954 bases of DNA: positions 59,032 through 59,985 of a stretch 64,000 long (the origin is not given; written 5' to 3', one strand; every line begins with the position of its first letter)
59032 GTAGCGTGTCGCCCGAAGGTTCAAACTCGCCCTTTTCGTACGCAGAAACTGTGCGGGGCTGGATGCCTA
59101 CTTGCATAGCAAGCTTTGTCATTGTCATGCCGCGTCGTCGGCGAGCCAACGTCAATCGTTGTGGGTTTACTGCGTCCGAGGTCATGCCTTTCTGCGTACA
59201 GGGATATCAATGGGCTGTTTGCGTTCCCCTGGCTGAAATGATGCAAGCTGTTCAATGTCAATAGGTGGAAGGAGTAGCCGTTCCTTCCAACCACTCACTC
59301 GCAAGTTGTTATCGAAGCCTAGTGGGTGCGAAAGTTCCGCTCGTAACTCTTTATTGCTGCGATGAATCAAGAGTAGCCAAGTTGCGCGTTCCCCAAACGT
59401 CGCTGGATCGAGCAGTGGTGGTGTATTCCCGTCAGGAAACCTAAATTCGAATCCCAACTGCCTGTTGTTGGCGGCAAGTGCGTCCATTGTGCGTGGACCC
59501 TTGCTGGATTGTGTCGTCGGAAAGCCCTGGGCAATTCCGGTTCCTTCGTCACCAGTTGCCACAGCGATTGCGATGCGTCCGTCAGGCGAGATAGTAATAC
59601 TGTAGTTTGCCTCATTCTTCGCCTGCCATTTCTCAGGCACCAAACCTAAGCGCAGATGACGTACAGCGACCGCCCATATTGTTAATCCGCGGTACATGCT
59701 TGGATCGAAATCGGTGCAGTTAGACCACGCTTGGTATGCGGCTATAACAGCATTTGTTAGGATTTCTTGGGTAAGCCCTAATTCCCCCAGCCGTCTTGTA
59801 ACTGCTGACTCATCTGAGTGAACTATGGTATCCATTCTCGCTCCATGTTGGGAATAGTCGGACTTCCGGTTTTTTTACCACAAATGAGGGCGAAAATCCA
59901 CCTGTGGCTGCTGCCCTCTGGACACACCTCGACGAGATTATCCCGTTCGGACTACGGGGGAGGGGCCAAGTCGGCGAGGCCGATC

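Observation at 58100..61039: Candidate defence module in the second island: TIR-domain protein divergent from an unknown 217-aa gene plus a fused HTH-ImmA/IrrE regulator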

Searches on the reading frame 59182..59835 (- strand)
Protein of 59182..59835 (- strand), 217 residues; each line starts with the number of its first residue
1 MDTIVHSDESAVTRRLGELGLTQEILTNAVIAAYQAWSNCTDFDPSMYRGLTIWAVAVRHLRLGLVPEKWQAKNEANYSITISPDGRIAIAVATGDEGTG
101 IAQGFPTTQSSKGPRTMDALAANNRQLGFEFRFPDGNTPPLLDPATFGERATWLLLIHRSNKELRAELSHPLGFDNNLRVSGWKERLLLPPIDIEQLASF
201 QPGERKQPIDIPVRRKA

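Call 4: search_protein_families(library=pfam, proteins=[window:59182-59835:-], max_evalue=0.1)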
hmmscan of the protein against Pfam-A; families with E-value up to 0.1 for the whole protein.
window:59182-59835:- (217 aa): 0 families

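Call 5: search_protein_families(library=padloc, proteins=[window:59182-59835:-], max_evalue=0.1)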
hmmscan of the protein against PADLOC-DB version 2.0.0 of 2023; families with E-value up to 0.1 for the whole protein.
window:59182-59835:- (217 aa): 2 families
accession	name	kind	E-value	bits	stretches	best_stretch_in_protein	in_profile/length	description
PDLC03935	RmrT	-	3e-56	188.5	1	1-216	1-206/207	-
PDLC03932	RmrT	-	1.2e-10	39.3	1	2-216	5-208/209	-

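Call 6: search_protein_families(library=ncbifam, proteins=[window:59182-59835:-], max_evalue=0.1)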
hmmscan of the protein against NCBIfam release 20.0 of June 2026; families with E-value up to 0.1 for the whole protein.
window:59182-59835:- (217 aa): 0 families

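Call 13: find_homologous_proteins(query=window:59182-59835:-)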
Query window:59182-59835:- (217 aa): 37 proteins with E <= 0.001 among 503 candidates.
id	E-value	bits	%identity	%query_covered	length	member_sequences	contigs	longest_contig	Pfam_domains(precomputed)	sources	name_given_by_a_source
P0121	2.2e-142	490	100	100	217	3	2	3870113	-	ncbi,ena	-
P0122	1.0e-126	439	89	100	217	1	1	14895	-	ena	-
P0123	5.7e-95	335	65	100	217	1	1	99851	-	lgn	-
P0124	5.2e-94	332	67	100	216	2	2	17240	-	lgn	-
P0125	1.2e-93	331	67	100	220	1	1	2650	-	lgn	-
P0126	7.7e-91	322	67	100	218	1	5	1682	-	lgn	-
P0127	4.4e-89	316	65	100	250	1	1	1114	-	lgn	-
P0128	3.5e-88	313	64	100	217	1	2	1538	-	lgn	-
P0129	2.3e-86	307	63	100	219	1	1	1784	-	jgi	jgi:hypothetical protein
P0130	2.4e-84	300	61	100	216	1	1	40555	-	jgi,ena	jgi:hypothetical protein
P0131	2.7e-84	300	61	100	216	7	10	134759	-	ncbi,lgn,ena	-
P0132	7.0e-83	296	62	100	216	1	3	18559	-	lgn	-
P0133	2.9e-82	294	60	99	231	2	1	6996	-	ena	-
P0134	5.3e-81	289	61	100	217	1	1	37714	-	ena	-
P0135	1.0e-80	289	60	99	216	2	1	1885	-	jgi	jgi:hypothetical protein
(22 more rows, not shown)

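Call 17: find_related_loci(query=A2, collection=metagenome_contigs, flank=10000)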
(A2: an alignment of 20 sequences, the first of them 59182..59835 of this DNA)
Query A2 (217 aa) in metagenome_contigs; peptide patterns used: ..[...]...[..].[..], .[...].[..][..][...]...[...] (x = any residue, [..] = any of these).
436 stretches matched a pattern; 133 encode a relative of the query (tblastn E <= 1e-3); the best 80 are kept; 80 distinct loci.
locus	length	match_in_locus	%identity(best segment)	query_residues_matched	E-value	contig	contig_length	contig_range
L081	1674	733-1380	61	1-217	5e-94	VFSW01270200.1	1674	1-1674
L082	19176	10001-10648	59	1-217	2e-82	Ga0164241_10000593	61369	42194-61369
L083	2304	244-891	41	3-217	2e-48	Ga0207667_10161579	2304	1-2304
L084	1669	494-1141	41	3-217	3e-49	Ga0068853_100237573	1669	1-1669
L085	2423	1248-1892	41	3-217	3e-48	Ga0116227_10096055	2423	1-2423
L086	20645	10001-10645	41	3-217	3e-47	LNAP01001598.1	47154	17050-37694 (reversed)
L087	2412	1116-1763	44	3-216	3e-47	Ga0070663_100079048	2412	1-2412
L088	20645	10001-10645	41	3-217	3e-47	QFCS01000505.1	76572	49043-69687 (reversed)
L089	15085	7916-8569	40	1-217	6e-47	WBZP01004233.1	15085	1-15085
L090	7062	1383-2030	41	1-217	3e-46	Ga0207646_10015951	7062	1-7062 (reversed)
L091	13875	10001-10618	43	12-217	5e-46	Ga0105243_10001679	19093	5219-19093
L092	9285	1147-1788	40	3-217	2e-45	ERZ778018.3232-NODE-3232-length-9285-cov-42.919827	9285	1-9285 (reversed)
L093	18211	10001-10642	40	3-217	2e-45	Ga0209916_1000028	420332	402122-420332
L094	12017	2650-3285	41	5-217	1e-44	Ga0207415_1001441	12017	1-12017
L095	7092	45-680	40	5-217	1e-44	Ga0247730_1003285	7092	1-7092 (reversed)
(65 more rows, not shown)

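Call 22: find_encoding_contigs(protein=P0122, flank=8000, max_places=2)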
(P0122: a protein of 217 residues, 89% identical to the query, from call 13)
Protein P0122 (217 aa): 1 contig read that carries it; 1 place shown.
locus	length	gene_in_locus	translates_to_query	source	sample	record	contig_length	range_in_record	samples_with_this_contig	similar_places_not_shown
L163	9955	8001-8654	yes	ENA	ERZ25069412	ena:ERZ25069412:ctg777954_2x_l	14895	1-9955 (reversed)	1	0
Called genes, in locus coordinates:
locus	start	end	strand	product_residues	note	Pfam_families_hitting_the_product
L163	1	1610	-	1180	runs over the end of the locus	PF02463:SMC_N (faint), PF13514:AAA_27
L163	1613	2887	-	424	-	PF00149:Metallophos, PF12850:Metallophos_2 (faint)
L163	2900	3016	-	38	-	-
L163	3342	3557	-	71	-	PF13619:KTSC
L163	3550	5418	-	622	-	PF01580:FtsK_SpoIIIE (faint), PF01935:DUF87, PF05872:HerA_C (faint), PF10412:TrwB_AAD_bind (weak), PF12846:AAA_10 (faint)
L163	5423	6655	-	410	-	PF13289:SIR2_2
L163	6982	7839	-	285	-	PF01582:TIR, PF08937:ThsB_TIR (weak), PF13676:TIR_2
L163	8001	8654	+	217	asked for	-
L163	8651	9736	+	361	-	PF01381:HTH_3, PF12844:HTH_19 (weak), PF13443:HTH_26 (faint), PF06114:Peptidase_M78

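Call 27: find_encoding_contigs(protein=P0123, flank=8000, max_places=2)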
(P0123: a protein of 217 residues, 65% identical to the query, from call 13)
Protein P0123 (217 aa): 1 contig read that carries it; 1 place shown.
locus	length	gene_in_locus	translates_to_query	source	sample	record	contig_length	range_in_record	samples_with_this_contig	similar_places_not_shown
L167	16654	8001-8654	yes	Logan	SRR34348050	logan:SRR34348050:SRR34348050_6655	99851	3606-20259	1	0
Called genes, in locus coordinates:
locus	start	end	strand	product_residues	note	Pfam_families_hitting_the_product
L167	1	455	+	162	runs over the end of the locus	PF11706:zf-CGNR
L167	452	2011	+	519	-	PF00239:Resolvase, PF07508:Recombinase, PF13408:Zn_ribbon_recom (weak)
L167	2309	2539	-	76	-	PF05930:Phage_AlpA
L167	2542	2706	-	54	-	-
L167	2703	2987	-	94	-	-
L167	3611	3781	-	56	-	-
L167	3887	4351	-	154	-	-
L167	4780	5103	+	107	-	-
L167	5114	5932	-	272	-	PF00075:RNase_H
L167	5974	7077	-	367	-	PF27126:NmeDI_C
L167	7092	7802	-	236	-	PF12686:DUF3800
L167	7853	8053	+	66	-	-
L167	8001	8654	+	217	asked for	-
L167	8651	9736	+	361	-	PF01381:HTH_3, PF12844:HTH_19 (weak), PF13560:HTH_31, PF06114:Peptidase_M78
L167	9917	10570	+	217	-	-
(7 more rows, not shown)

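Call 28: find_encoding_contigs(protein=P0124, flank=8000, max_places=2)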
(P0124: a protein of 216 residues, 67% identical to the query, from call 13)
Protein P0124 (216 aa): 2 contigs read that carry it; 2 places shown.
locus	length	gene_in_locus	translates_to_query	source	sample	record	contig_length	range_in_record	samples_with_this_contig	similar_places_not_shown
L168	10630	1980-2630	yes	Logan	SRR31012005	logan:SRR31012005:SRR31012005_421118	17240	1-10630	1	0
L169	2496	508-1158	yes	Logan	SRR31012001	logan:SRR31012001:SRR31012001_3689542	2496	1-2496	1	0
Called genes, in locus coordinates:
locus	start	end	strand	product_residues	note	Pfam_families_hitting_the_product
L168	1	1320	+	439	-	?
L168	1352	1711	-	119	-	PF12553:DUF3742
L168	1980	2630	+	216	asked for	-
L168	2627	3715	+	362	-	PF01381:HTH_3, PF12844:HTH_19 (weak), PF13560:HTH_31 (weak), PF06114:Peptidase_M78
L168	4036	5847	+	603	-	PF07514:TraI_2, PF07515:TraI_2_C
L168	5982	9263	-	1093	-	PF00270:DEAD, PF04851:ResIII, PF00271:Helicase_C (faint)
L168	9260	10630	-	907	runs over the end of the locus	PF04851:ResIII, PF18766:SWI2_SNF2 (faint)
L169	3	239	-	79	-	?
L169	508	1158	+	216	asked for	-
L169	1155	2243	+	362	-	PF01381:HTH_3, PF12844:HTH_19 (weak), PF13560:HTH_31 (weak), PF06114:Peptidase_M78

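Call 33: find_homologous_proteins(query=A2)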
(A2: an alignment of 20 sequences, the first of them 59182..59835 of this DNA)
Query A2 (20 sequences) (217 aa, profile of the alignment): 337 proteins with E <= 0.001 among 8000 candidates; the best 120 are listed.
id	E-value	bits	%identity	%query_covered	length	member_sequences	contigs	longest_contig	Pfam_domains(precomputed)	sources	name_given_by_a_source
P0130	2.2e-104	366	61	100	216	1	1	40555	-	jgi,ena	jgi:hypothetical protein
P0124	4.1e-103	361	67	100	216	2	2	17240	-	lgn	-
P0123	5.5e-103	361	65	100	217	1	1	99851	-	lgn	-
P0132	2.4e-102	359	62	100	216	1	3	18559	-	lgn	-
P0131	3.0e-102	359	61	100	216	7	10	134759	-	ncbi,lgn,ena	-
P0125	2.1e-101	356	67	100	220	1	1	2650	-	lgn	-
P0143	9.4e-100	350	59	100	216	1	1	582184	-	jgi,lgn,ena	-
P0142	1.6e-99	350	59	100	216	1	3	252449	-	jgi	jgi:hypothetical protein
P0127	3.4e-99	349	65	100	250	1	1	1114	-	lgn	-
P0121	6.1e-99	348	100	100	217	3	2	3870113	-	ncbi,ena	-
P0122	8.3e-99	347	89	100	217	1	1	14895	-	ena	-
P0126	8.8e-99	347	67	100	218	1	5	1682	-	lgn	-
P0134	1.1e-98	347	61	100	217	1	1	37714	-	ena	-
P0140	9.5e-98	344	60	100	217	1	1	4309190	-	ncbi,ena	-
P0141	7.4e-97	341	61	100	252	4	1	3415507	-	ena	-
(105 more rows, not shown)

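Call 44: predict_structure(alignment_id=A3)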
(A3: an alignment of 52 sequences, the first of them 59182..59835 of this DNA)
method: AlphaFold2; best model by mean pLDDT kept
length: 217 residues; sequences in the alignment: 52
mean_pLDDT: 88.3   pTM: 0.84
mean pLDDT of the five models: 88.3, 83.3, 78.6, 76.5, 76.4
residues with pLDDT >= 90: 144; 70-90: 43; 50-70: 30; < 50: 0
segments of 3 or more residues with pLDDT < 50: none
pLDDT, mean of each block of 10 residues (from residue 1): 94 98 98 95 92 96 98 89 96 96 95 86 84 64 62 96 97 91 96 86 60 70
secondary structure, 60 per line:
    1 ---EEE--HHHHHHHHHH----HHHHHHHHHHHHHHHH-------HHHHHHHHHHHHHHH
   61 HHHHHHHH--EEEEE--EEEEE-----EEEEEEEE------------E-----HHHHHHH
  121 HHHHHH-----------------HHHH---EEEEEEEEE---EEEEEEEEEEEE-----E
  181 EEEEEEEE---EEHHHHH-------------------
elements in order: E4-6 H9-18 H23-38 H46-68 E71-75 E78-82 E88-95 H114-126 H144-147 E151-159 E163-174 E180-188 H194-198

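Call 47: search_solved_structures(query=A3, max_evalue=10)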
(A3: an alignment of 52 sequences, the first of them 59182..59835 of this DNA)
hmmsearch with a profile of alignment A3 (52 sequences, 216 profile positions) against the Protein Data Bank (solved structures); distinct sequences matched with E-value up to 10: 0.

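Call 48: fold_search(model_id=the predicted structure, library=pdb)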
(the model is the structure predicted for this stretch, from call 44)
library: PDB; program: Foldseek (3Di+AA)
matches with E <= 10: 788; with E <= 0.001: 0
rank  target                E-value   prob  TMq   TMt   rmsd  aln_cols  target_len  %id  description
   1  3ajv_C                1.3e-02  0.47  0.20  0.25  12.0       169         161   12  Splicing endonuclease from Aeropyrum pernix (released 2010-11-17)
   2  8c5v_A                1.4e-02  0.16  0.15  0.10  20.2       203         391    9  Chemotaxis core signalling unit from E protein lysed E. coli cells (released 2023-09-13)
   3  9eut_A                3.1e-02  0.18  0.17  0.06  16.9       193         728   11  Cryo-EM structure of the full-length Pseudomonas aeruginosa bacteriophytochrome in its Pr state (released 2024-09-04)
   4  8a4c_C                3.2e-02  0.75  0.30  0.32   8.6       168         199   11  Structure of human Rep15:Rab3B complex. (released 2022-08-10)
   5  8g3a_D                3.2e-02  0.11  0.15  0.11  17.6       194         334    9  BceAB-S nucleotide free TM state 1 (released 2023-06-21)
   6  3ajv_A                4.4e-02  0.30  0.20  0.24  11.8       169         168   12  Splicing endonuclease from Aeropyrum pernix (released 2010-11-17)
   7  6s1k_A                4.4e-02  0.08  0.12  0.08  18.2       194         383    8  E. coli Core Signaling Unit, carrying QQQQ receptor mutation (released 2020-01-22)
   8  6swk                  4.7e-02  0.25  0.17  0.18  14.3       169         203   12  The kinase domain of GanS, a histidine kinase from Geobacillus stearothermophilus (released 2020-10-14)
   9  4xiv_A                5.6e-02  0.09  0.15  0.13  19.7       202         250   10  Kinase and Dimerization (P3P4) of the Thermotoga maritima CheA kinase (released 2015-11-04)
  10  3wqy_B                5.9e-02  0.10  0.13  0.05  21.9       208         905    8  Crystal structure of Archaeoglobus fulgidus alanyl-tRNA synthetase in complex with wild-type tRNA(Ala) having G3.U70 (released 2014-06-18)
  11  3a0r_A                8.0e-02  0.09  0.16  0.11  20.0       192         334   10  Crystal structure of histidine kinase ThkA (TM1359) in complex with response regulator protein TrrA (TM1360) (released 2009-10-20)
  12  4tkd_A                8.5e-02  0.47  0.26  0.40   7.6       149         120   11  Sulfolobus solfataricus HJC mutants (released 2015-08-12)
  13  4tkd_C                8.5e-02  0.33  0.24  0.36   8.7       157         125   11  Sulfolobus solfataricus HJC mutants (released 2015-08-12)
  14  9jfj_B                9.1e-02  0.11  0.15  0.14  22.6       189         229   10  Crystal structure of the cytoplasmic domain of ZraS in ADP-bound form (released 2025-03-26)
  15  4u7o_B                9.1e-02  0.08  0.14  0.14  15.2       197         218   10  Active histidine kinase bound with ATP (released 2015-09-02)
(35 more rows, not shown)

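Call 64: search_protein_families(library=pfam, alignment_id=A3, max_evalue=1)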
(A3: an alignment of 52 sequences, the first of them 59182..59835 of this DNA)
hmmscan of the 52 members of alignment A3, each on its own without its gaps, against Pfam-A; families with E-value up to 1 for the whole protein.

A. member 1, window:59182-59835:- (217 aa): 0 families

B. families by the number of members that match (of 52 scanned): 10 families
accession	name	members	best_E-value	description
PF21274.3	Rng_hyd_C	2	0.019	Aromatic-ring hydroxylase, C-terminal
PF17739.6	DUF5576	1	0.034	Family of unknown function (DUF5576)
PF06251.17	Caps_syn_GfcC_C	1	0.061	Capsule biosynthesis GfcC C-terminal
PF12727.12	PBP_like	1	0.079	PBP superfamily domain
PF09250.16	Prim-Pol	1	0.096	Bifunctional DNA primase/polymerase, N-terminal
PF19698.5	DUF6197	1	0.12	Family of unknown function (DUF6197)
PF20257.3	SAM_HAT_C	1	0.13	SAM hydroxide adenosyltransferase C-terminal domain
PF03685.18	UPF0147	1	0.17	Uncharacterised protein family (UPF0147)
PF21911.1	PG_1098_N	1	0.17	N-terminal domain in putative methyltransferase PG_1098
PF10516.15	SHNi-TPR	1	0.22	SHNi-TPR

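Call 77: search_dna_similar(query=window:59185-59835:-, collection=plasmids, mode=protein, max_rows=15)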
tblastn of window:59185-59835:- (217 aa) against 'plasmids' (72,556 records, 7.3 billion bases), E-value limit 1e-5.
Records with a match: 31; places in all: 33; records where one place covers at least 80% of the query: 30.
Best place of each record, by identity: <60% 31.
By first word of the organism name: Streptomyces 9; Rhodococcus 4; Rhizobium 3; Agrobacterium 3; Burkholderia 1; Mesorhizobium 1; Sphingomonas 1; Brucella 1; Methylocystis 1; Polaromonas 1; and 6 more.
By predicted mobility (MOB-suite, as given by PLSDB): non-mobilizable 17; mobilizable 9; conjugative 5.
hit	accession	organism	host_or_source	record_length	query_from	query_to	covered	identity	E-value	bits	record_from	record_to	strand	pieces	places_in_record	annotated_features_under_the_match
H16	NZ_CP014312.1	Burkholderia sp. PAMC 26561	single cell,lichen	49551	1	217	100%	44.1%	4e-43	161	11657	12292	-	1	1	hypothetical protein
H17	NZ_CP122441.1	Mesorhizobium sp. WSM4875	Cicer arietinum kabuli,cell culture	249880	4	217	99%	39.7%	7e-32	129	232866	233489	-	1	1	hypothetical protein | XRE family transcriptional regulator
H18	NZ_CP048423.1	Sphingomonas insulae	Cell,soil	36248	1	217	100%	39.1%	3e-31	127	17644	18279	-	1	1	hypothetical protein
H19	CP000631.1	Rhizobium rhizogenes K84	-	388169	3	217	99%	36.7%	2e-32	130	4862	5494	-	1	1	conserved hypothetical protein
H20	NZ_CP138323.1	Agrobacterium fabrum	Blueberry,Crown gall tissues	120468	3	217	99%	36.7%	3e-31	127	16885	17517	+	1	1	hypothetical protein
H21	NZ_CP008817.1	Brucella anthropi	-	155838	3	217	99%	36.7%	4e-31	126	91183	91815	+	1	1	hypothetical protein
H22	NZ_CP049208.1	Agrobacterium rubi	Raspberry,cell culture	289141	3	217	99%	36.7%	4e-31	126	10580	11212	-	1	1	hypothetical protein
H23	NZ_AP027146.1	Methylocystis iwaonis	-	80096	5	217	98%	36.3%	1e-29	122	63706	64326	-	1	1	hypothetical protein | XRE family transcriptional regulator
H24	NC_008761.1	Polaromonas naphthalenivorans CJ2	-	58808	1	217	100%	35.3%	3e-29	121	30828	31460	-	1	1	hypothetical protein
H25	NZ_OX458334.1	Methylocaldum szegediense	-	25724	12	217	95%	35.7%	6e-29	120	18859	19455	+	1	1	hypothetical protein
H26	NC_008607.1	Pelobacter propionicus DSM 2379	-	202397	1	195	90%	34.5%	6e-19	92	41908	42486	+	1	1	hypothetical protein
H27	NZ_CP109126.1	Streptomyces anulatus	-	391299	2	215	99%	28.6%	2e-7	58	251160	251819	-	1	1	hypothetical protein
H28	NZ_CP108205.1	Streptomyces sp. NBC_00111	-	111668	2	215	99%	28.3%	1e-6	56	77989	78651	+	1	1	hypothetical protein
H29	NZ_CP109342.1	Streptomyces anulatus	-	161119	2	215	99%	28.1%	2e-8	61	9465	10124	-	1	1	hypothetical protein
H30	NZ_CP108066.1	Streptomyces canus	-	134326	5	216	98%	28.1%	7e-10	65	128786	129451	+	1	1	hypothetical protein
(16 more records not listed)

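Call 81: get_annotated_region(hit=H16, flank=4000)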
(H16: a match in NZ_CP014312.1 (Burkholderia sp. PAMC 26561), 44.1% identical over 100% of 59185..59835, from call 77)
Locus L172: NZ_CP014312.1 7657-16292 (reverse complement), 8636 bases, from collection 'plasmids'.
description: Burkholderia sp. PAMC 26561 plasmid unnamed5, complete sequence
organism: Burkholderia sp. PAMC 26561 (NCBI taxid 1795043)
taxonomy: Bacteria; Pseudomonadota; Betaproteobacteria; Burkholderiales; Burkholderiaceae; Burkholderia; Burkholderia sp. PAMC 26561
host: -; source: single cell,lichen; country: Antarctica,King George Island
typing (MOB-suite, as given by PLSDB): non-mobilizable; replicon rep_cluster_1493
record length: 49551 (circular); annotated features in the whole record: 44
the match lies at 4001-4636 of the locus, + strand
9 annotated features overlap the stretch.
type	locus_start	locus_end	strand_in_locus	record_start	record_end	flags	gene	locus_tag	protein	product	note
CDS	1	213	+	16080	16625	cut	-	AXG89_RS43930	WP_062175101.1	hypothetical protein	-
CDS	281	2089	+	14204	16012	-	-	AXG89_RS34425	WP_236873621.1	phage integrase family protein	-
CDS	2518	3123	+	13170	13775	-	-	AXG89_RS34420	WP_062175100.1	helix-turn-helix domain-containing protein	-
CDS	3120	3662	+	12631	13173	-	-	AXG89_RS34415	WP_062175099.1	hypothetical protein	-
CDS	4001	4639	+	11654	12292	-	-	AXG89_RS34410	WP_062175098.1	hypothetical protein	-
CDS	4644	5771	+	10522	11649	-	-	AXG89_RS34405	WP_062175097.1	XRE family transcriptional regulator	-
CDS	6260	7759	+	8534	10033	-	istA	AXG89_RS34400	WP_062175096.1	IS21 family transposase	-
CDS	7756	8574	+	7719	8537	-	istB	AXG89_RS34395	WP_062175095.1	IS21-like element helper ATPase IstB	-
CDS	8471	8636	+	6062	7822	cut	-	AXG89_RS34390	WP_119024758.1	DEAD/DEAH box helicase family protein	-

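Call 83: search_protein_families(library=phrogs, proteins=[window:59182-59832:-], max_evalue=0.01)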
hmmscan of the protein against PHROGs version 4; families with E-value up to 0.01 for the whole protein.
window:59182-59832:- (216 aa): 0 families
